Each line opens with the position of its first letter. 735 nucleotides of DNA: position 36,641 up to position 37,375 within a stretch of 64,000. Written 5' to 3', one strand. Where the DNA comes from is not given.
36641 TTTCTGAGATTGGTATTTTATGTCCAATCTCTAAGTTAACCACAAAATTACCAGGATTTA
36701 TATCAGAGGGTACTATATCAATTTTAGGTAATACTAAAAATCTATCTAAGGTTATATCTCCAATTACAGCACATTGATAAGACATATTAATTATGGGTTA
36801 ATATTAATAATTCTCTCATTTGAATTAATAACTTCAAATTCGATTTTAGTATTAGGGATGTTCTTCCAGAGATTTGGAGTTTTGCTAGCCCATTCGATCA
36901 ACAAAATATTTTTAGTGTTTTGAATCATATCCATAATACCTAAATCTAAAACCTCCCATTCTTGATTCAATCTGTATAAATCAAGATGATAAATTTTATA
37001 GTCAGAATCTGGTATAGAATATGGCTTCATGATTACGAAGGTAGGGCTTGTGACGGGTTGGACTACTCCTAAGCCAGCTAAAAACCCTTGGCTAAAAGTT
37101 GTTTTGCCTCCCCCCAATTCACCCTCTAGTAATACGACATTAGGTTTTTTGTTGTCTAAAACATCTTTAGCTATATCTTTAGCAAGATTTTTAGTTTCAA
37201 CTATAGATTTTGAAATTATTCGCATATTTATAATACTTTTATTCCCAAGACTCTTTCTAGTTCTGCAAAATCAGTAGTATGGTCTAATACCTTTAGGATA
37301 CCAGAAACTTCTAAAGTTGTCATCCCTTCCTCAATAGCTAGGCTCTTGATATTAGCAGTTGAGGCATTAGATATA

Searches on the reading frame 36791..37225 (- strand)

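Call 25: search_protein_families(library=pfam, proteins=[window:36791-37225:-], max_evalue=0.01)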
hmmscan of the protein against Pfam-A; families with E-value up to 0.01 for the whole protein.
window:36791-37225:- (144 aa): 2 families
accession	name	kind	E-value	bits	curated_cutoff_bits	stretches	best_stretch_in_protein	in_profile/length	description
PF02367.23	TsaE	-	1e-32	113.2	26.6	1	7-137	3-125/128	Threonylcarbamoyl adenosine biosynthesis protein TsaE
PF25199.1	nSTAND_NTPase5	-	0.0048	17.2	34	1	12-43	26-56/145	Novel STAND NTPase 5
